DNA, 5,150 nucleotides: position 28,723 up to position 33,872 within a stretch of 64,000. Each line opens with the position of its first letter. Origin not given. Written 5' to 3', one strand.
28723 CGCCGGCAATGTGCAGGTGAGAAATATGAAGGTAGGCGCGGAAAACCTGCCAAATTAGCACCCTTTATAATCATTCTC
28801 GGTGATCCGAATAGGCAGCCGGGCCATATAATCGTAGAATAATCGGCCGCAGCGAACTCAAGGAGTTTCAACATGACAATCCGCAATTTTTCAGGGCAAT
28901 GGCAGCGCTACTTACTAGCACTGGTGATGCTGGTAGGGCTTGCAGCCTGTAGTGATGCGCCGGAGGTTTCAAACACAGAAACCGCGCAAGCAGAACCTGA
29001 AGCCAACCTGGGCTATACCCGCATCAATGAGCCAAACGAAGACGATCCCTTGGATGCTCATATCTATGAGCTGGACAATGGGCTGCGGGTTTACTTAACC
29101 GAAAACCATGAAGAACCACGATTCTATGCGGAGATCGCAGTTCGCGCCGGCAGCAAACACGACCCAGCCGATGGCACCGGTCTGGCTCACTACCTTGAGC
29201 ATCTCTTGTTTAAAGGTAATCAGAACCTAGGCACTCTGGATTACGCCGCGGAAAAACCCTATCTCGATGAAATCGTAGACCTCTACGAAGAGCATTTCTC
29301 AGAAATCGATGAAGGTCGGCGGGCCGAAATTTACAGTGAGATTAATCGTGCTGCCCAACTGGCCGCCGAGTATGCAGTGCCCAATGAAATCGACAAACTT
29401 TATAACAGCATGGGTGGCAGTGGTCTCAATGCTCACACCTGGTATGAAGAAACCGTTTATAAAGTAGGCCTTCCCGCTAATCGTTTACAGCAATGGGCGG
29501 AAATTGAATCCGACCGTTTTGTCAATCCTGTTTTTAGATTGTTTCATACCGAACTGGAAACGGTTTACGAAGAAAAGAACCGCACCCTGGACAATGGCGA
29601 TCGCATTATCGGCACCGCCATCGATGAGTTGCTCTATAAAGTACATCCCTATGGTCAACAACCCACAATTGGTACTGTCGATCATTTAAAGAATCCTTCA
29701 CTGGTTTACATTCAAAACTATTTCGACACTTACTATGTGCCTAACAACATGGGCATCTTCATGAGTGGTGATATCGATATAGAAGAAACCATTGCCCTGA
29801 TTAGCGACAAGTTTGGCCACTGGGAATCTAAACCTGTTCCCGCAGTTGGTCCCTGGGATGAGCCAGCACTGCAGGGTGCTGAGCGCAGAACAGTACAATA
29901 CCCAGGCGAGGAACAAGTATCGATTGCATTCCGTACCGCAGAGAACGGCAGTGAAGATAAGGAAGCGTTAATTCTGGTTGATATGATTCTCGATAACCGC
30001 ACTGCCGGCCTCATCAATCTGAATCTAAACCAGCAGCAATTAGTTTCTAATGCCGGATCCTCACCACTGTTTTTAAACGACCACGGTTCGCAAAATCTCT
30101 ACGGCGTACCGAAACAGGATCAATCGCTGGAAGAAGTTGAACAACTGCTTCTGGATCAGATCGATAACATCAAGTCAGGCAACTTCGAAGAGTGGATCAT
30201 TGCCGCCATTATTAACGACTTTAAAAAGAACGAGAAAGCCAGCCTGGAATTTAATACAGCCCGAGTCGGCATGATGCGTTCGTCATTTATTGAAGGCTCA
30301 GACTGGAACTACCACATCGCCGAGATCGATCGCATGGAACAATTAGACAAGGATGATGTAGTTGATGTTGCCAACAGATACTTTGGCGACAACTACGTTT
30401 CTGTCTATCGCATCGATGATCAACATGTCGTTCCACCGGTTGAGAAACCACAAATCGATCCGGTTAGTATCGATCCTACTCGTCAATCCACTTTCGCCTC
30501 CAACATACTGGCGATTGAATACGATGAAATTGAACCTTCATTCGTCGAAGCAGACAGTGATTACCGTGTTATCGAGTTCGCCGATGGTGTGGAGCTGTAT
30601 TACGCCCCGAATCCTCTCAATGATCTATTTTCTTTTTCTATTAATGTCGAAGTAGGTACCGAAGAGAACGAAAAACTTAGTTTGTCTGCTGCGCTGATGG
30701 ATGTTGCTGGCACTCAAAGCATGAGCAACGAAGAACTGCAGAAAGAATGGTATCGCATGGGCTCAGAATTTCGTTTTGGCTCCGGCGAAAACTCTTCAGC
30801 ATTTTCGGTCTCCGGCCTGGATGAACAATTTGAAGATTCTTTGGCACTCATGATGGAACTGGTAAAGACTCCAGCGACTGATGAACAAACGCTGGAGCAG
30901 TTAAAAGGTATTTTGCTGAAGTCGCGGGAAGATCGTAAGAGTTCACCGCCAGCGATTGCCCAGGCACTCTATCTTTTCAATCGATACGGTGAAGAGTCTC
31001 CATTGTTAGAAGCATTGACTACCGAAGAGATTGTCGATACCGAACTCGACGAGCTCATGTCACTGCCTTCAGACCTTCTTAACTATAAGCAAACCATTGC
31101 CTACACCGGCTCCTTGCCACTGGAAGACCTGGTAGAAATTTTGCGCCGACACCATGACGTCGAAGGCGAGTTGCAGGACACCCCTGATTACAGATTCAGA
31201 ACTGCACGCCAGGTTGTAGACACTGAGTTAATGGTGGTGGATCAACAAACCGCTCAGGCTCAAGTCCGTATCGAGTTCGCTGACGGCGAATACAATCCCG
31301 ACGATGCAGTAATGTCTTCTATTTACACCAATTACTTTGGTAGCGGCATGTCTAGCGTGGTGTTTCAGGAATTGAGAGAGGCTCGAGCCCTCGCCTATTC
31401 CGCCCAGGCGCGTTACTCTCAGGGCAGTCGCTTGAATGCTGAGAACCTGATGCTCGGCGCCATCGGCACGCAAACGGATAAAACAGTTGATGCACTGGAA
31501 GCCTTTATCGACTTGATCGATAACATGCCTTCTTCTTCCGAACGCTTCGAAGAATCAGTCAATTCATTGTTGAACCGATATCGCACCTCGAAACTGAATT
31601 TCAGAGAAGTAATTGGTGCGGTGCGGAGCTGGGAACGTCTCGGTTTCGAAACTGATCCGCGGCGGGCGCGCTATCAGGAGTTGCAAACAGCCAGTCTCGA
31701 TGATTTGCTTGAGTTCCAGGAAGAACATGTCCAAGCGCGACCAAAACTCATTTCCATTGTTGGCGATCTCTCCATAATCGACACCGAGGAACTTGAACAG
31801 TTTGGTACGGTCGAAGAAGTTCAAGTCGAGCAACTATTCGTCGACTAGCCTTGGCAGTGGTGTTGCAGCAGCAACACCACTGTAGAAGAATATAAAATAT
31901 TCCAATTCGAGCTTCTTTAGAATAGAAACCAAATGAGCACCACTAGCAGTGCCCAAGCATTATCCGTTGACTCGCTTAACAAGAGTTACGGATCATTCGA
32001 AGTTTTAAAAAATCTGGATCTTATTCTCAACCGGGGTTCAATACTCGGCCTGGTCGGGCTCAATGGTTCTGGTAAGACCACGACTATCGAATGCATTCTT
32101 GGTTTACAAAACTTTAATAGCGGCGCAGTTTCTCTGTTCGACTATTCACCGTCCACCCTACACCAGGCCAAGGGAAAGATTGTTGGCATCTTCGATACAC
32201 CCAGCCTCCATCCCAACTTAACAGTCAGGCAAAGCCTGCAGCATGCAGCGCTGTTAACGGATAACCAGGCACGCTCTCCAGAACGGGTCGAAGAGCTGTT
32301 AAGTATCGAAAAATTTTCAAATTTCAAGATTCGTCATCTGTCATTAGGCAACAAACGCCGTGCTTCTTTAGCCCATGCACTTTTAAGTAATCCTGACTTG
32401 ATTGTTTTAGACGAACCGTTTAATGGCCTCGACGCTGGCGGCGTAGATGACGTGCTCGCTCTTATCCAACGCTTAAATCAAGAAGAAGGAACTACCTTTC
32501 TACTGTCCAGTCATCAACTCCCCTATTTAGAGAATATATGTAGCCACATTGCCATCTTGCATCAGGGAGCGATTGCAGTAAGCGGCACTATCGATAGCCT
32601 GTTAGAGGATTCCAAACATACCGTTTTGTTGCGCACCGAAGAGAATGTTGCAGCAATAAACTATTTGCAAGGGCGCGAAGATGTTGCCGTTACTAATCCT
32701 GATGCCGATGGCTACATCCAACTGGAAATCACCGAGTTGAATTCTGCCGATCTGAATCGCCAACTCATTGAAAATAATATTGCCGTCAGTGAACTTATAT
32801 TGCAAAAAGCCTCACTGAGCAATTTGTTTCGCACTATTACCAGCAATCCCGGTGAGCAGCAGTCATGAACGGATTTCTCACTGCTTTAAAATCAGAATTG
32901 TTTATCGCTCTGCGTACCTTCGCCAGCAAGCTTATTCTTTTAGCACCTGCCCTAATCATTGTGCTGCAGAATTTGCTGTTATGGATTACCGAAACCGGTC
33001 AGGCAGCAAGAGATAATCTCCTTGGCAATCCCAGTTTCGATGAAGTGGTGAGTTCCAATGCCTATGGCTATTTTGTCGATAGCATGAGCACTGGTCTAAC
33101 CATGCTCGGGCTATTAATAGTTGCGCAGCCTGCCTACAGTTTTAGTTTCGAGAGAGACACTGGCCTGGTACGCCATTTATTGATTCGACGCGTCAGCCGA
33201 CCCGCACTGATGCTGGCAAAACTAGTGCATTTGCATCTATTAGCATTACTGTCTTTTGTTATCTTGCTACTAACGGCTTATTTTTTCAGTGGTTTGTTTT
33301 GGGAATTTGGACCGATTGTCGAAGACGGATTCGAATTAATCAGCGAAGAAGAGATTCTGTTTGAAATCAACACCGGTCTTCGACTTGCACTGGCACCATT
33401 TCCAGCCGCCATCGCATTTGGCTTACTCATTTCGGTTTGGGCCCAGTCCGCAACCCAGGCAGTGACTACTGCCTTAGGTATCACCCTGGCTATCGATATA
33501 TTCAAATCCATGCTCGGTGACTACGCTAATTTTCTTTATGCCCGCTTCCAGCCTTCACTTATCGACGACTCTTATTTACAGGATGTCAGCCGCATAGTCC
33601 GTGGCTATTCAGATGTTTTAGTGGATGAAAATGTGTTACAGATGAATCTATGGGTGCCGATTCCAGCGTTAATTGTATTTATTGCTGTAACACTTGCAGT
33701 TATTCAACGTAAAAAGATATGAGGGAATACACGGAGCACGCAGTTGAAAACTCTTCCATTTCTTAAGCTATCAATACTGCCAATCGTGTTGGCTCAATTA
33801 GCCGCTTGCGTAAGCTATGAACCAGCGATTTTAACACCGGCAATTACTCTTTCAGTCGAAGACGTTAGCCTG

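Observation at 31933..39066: Tightly coupled operon of ABC-2 exporter, double-PDZ lipoprotein and twin FG-GAP propellers that matches no pathway I can name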

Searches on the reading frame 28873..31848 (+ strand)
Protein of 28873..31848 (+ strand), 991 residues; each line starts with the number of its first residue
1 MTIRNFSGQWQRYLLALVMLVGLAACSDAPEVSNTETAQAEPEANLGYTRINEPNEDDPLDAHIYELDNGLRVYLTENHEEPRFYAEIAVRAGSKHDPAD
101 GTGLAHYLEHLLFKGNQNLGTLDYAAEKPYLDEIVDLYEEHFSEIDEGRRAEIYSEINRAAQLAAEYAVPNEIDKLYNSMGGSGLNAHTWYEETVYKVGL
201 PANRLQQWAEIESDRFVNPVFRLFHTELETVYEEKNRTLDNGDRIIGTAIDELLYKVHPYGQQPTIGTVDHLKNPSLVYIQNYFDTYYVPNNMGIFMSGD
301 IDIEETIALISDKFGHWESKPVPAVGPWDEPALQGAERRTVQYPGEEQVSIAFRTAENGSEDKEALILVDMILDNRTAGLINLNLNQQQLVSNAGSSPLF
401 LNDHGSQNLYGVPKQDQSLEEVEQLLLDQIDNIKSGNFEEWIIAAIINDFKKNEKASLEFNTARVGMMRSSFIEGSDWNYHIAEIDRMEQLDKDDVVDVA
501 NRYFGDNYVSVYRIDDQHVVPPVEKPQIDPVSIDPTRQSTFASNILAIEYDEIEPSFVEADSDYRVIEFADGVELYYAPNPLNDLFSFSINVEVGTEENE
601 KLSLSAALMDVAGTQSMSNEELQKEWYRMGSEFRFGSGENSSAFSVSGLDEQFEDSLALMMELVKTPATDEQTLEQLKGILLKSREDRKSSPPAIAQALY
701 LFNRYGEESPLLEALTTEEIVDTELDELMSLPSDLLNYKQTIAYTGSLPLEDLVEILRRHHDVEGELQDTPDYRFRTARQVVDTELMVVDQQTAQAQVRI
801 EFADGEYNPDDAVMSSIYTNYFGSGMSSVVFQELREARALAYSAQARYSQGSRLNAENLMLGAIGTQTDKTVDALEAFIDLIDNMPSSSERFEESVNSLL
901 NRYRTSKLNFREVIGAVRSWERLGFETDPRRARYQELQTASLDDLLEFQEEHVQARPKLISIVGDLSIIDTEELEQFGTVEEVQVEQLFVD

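Call 3: search_protein_families(library=pfam, proteins=[window:28873-31848:+], max_evalue=0.01)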
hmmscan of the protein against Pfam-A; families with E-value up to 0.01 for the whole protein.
window:28873-31848:+ (991 aa): 2 families
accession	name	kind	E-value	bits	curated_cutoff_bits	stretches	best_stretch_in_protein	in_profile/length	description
PF05193.26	Peptidase_M16_C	-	2.2e-34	119.3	23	2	280-448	7-179/181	Peptidase M16 inactive domain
PF00675.25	Peptidase_M16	-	8.9e-18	65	22.3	2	73-118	2-47/149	Insulinase (Peptidase family M16)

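Call 4: search_protein_families(library=ncbifam, proteins=[window:28873-31848:+], max_evalue=0.01)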
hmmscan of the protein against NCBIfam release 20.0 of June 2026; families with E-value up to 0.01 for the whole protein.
window:28873-31848:+ (991 aa): 4 families
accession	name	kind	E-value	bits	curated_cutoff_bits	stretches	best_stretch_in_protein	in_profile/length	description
NF047422.1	YfmF_fam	equivalog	6.8e-16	58.2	285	1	741-914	193-364/412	EF-P 5-aminopentanol modification-associated protein YfmF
TIGR02110.1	PQQ_syn_pqqF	equivalog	1.8e-11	43.5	320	1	67-117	5-55/697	pyrroloquinoline quinone biosynthesis protein PqqF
NF011681.0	PRK15101.1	equivalog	4e-11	41.7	765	1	45-118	24-100/961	pitrilysin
NF047421.1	YfmH_fam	equivalog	1.5e-08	34.3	250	1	250-314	155-218/425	EF-P 5-aminopentanol modification-associated protein YfmH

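Call 71: search_solved_structures(query=window:28873-31848:+, max_evalue=0.00001)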
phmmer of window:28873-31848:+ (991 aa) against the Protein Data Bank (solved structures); distinct sequences matched with E-value up to 0.00001: 39.
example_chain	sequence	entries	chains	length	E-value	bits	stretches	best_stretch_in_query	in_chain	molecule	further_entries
3amj_C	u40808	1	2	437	2.4e-26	95.2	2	170-441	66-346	zinc peptidase active subunit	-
3ami_A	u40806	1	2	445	2.6e-26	95.1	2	170-443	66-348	zinc peptidase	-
4nnz_A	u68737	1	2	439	4.2e-26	94.4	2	170-510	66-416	Probable zinc protease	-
3hdi_A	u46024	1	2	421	3.3e-16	61.7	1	171-315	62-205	Processing protease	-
5euf_A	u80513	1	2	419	8.9e-15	56.9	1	171-508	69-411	Protease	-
6oft_A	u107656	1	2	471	1.5e-13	52.8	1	171-316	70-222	Probable zinc protease PqqL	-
6ofs_A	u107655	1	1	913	1e-12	50.1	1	171-316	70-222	Probable zinc protease PqqL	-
8bep_B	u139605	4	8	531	1.2e-12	49.9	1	180-432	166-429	Probable mitochondrial-processing peptidase subunit beta, mitochondrial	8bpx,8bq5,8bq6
8zno_B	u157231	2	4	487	7.5e-12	47.2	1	172-402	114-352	Mitochondrial-processing peptidase subunit beta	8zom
7jrg_A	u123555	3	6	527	2.6e-11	45.4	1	172-435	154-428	Mitochondrial-processing peptidase subunit beta, mitochondrial isoform X1 | MPP-beta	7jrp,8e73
1hr6_B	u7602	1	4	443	7.5e-11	43.9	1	181-523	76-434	MITOCHONDRIAL PROCESSING PEPTIDASE BETA SUBUNIT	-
1hr7_B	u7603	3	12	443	1.9e-10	42.6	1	181-523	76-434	MITOCHONDRIAL PROCESSING PEPTIDASE BETA SUBUNIT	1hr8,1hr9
9g9t_D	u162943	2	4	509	3.6e-10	41.7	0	179-338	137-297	Putative peptidase M16 family protein | Putative peptidase M16 family potein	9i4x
8q1b_A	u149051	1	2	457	3.8e-10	41.6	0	181-320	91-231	Probable mitochondrial-processing peptidase subunit beta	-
3amj_B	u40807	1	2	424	2.6e-09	38.8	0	243-367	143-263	zinc peptidase inactive subunit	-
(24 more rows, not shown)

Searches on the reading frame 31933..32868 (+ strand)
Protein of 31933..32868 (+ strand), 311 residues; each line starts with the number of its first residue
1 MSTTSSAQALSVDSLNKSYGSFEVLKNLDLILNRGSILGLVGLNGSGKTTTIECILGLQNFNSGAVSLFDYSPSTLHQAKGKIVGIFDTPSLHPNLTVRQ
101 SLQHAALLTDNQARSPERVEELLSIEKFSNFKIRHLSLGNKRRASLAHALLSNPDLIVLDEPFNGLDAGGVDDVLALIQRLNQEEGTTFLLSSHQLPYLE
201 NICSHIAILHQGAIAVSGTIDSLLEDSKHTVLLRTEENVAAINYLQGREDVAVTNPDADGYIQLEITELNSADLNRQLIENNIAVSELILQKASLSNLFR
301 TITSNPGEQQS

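Call 3: search_protein_families(library=pfam, proteins=[window:31933-32868:+], max_evalue=0.01)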
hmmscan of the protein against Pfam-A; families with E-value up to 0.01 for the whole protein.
window:31933-32868:+ (311 aa): 5 families
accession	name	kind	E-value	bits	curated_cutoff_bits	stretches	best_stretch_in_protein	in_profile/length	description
PF00005.33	ABC_tran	-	1.1e-25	91.2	25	1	25-164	1-137/137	ABC transporter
PF13304.12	AAA_21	-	1.2e-11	45.7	27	2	130-199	232-302/304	AAA domain, putative AbiEii toxin, Type IV TA system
PF04548.22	AIG1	-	3.1e-05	23.8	27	1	40-93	5-60/212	AIG1 family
PF02463.25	SMC_N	-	9e-05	22.4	40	1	37-210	26-213/220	RecF/RecN/SMC N terminal domain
PF13476.12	AAA_23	-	0.0026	18.9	27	1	19-55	7-39/201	AAA domain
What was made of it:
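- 31933..32868 (+): ABC ATPase, 311 aa: a nucleotide-binding domain plus a roughly 80-aa C-terminal domain, of the DrrA/NosF/ABCA (type V exporter) kind. Core gene 1. ABC_tran 1.1e-25 (call 3).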

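Call 4: search_protein_families(library=ncbifam, proteins=[window:31933-32868:+], max_evalue=0.01)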
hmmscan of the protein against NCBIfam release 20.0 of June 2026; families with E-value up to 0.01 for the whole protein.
window:31933-32868:+ (311 aa): 187 families (the best 25 are shown)
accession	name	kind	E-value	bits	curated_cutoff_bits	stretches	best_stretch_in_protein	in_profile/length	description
TIGR01188.1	drrA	subfamily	2.4e-39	135.4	312.45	1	17-303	1-301/302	daunorubicin resistance ABC transporter, ATP-binding protein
TIGR03740.1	galliderm_ABC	subfamily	1.2e-38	133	309.75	1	10-221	1-209/223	lantibiotic protection ABC transporter ATP-binding subunit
NF033858.1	ABC2_perm_RbbA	equivalog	4.5e-35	120.8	1050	1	5-251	262-507/909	ribosome-associated ATPase/putative transporter RbbA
TIGR03864.1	PQQ_ABC_ATP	hypoth_equivalog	5.1e-35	121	302.25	1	9-229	1-225/236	ABC transporter, ATP-binding subunit, PQQ-dependent alcohol dehydrogenase system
TIGR04406.1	LPS_export_lptB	equivalog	5.4e-34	117.5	240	1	10-228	2-227/239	LPS export ABC transporter ATP-binding protein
TIGR03522.1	GldA_ABC_ATP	equivalog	9.7e-34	117.2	402.6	1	10-303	3-301/301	gliding motility-associated ABC transporter ATP-binding subunit GldA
TIGR02142.1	modC_ABC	equivalog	4e-33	115.1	285.05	1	15-238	5-233/353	molybdenum ABC transporter ATP-binding protein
TIGR00968.1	3a0106s01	subfamily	1.8e-31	109.5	342.75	1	11-229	2-224/237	sulfate ABC transporter ATP-binding protein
NF010060.0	PRK13537.1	equivalog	2.4e-31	108.8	521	1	4-225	10-235/314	nodulation factor ABC transporter ATP-binding protein NodI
TIGR04521.1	ECF_ATPase_2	equivalog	4.5e-30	104.7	330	1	21-229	17-238/279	energy-coupling factor transporter ATPase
NF047568.1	PSM_export_PmtC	equivalog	4.6e-30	105.1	375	1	12-301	3-283/290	phenol-soluble modulin export ABC transporter ATP-binding protein PmtC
TIGR03410.1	urea_trans_UrtE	equivalog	1.3e-28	100.1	285.8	1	10-227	1-223/230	urea ABC transporter ATP-binding subunit UrtE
TIGR02315.1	ABC_phnC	equivalog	1.5e-28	99.9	266.1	1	10-225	2-235/243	phosphonate ABC transporter ATP-binding protein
NF006987.0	PRK09452.1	equivalog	1.5e-28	99.6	482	1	5-248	13-257/378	spermidine/putrescine ABC transporter ATP-binding protein PotA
TIGR03265.1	PhnT2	equivalog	2.3e-28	99.5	457.7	1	7-249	2-245/353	putative 2-aminoethylphosphonate ABC transporter ATP-binding protein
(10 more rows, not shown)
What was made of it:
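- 31933..32868 (+): Full-length match to TIGR01188 drrA, below its cut-off (call 4).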

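Call 46: search_protein_families(library=padloc, proteins=[window:31933-32868:+], max_evalue=0.001)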
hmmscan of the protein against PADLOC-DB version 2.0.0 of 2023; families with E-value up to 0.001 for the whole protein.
window:31933-32868:+ (311 aa): 9 families
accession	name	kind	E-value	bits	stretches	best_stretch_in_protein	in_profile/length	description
PDLC04135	mad3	-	3.7e-29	100.4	2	115-212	243-340/374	mads_3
PDLC02980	AriA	-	2.2e-11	42.3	2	130-199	232-302/304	-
PDLC04140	mad8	-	5.3e-11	40.6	1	20-236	12-254/314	mads_8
PDLC02914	ATPase-Toprim_I-B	-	1.3e-06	25.8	0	135-202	184-251/443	-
PDLC04393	PDC-M07A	-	2.1e-05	21.7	0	131-195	283-349/435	-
PDLC04164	AriA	-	7.4e-05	20.4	0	40-61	32-53/253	-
PDLC04175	HEC-01A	-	0.0001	19.5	0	130-184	243-299/363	-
PDLC02335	AbiLi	-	0.00012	19.3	0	126-209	172-243/326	AbiLi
PDLC04392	PDC-M07A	-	0.00051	17.2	0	129-196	279-348/432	-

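Call 81: search_solved_structures(query=window:31933-32868:+, max_evalue=1e-25)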
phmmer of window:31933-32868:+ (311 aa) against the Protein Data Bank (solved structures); distinct sequences matched with E-value up to 1e-25: 27.
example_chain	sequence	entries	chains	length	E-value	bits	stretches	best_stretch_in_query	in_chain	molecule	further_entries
7w01_A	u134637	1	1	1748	1.1e-35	126.7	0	25-219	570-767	Phospholipid-transporting ATPase ABCA3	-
7w02_A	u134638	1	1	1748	7.9e-35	123.9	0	25-219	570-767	Phospholipid-transporting ATPase ABCA3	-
8s7v_K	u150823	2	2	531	4.4e-33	118.2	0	20-224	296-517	Glycine betaine/carnitine/choline transport ATP-binding protein OpuCA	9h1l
7o0y_B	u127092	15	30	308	8.8e-33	117.2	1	9-307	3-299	Probable ABC transporter ATP-binding protein NosF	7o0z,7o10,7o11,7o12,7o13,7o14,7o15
7qba_B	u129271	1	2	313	2.1e-32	116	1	9-307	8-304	Probable ABC transporter ATP-binding protein NosF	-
7o17_B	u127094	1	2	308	2.3e-32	115.8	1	9-307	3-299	Probable ABC transporter ATP-binding protein NosF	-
8wd9_D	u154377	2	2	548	8.9e-31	110.6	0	6-234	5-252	Probable dipeptide-transport ATP-binding protein ABC transporter DppD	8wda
8wdb_D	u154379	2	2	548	6.1e-30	107.9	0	6-234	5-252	Probable dipeptide-transport ATP-binding protein ABC transporter DppD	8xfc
8j5q_D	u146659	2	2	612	2e-29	106.2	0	15-231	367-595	Uncharacterized ABC transporter ATP-binding protein Rv1281c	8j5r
7lkp_A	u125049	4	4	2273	2.2e-29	106.1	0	26-223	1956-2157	Retinal-specific phospholipid-transporting ATPase ABCA4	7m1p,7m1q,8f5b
4rvc_A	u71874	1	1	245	2.3e-29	106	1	10-223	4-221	ABC transporter ATP-binding protein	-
7e7i_A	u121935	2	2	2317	2.3e-29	106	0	26-223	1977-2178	Retinal-specific phospholipid-transporting ATPase ABCA4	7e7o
8j5s_D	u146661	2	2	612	1.4e-28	103.4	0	15-231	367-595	Uncharacterized ABC transporter ATP-binding protein Rv1281c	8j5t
7lkz_A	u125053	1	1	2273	1.5e-28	103.3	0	26-223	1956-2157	Retinal-specific phospholipid-transporting ATPase ABCA4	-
7e7q_A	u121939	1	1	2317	1.6e-28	103.2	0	26-223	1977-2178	Retinal-specific phospholipid-transporting ATPase ABCA4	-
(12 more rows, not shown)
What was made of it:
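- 31933..32868 (+): Best full-length solved match is NosF 7o0y_B at 8.8e-33 (call 81).
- On NosDFY: NosF is the best solved full-length ATPase match (call 81), but at the level of general subfamily similarity.
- Closest known: NosDFY. Same: NosF is the best full-length solved match (7o0y_B, 8.8e-33; call 81).
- NosF is the best full-length solved match (call 81). NosF is the closest full-length solved ATPase (call 81).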

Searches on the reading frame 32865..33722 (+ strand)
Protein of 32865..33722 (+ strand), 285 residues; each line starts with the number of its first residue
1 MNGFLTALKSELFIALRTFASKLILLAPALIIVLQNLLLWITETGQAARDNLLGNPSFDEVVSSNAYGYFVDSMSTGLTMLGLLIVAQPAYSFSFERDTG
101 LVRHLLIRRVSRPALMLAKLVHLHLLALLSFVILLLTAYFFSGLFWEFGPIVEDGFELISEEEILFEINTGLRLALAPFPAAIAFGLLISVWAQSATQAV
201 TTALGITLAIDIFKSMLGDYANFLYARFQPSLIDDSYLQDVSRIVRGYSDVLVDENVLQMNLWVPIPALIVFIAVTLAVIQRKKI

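Call 3: search_protein_families(library=pfam, proteins=[window:32865-33722:+], max_evalue=0.01)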
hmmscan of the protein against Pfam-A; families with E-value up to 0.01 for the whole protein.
window:32865-33722:+ (285 aa): 4 families
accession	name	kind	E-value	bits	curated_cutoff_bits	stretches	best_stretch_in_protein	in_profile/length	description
PF12730.13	ABC2_membrane_4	-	7.8e-05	23.2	27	1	70-146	49-125/179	ABC-2 family transporter protein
PF01061.29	ABC2_membrane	-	0.00017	21.6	26.9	1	25-209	25-172/211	ABC-2 type transporter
PF12679.13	ABC2_membrane_2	-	0.00019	21.2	27.2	1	76-228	73-215/283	ABC-2 family transporter protein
PF12698.13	ABC2_membrane_3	-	0.0058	16.2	31.6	1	61-277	151-342/347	ABC-2 family transporter protein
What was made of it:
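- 32865..33722 (+): 6-TM ABC-2-like permease, 285 aa. Motifs conserved across the orthologues (VEDG[FY]E around aa 146-151 and RGYSD around aa 236-240) sit in loops I place in the periplasm. Core gene 2. Weak hits to ABC2_membrane_4, _2 and _3 (call 3).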

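Call 4: search_protein_families(library=ncbifam, proteins=[window:32865-33722:+], max_evalue=0.01)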
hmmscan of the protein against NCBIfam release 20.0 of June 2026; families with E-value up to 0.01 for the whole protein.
window:32865-33722:+ (285 aa): 2 families
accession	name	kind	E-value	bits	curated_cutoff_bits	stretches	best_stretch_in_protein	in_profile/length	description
TIGR03861.1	phenyl_ABC_PedC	subfamily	0.0025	17.5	241.35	1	75-141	63-130/253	alcohol ABC transporter, permease protein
TIGR03732.1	lanti_perm_MutE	subfamily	0.005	16.2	145.2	1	7-143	2-113/241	lantibiotic immunity ABC transporter MutE/EpiE family permease subunit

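Call 14: search_solved_structures(query=window:32865-33722:+, max_evalue=1)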
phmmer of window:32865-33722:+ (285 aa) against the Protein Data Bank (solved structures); distinct sequences matched with E-value up to 1: 0.

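Call 46: search_protein_families(library=padloc, proteins=[window:32865-33722:+], max_evalue=0.001)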
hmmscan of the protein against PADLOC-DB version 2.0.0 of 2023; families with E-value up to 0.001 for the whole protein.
window:32865-33722:+ (285 aa): 0 families
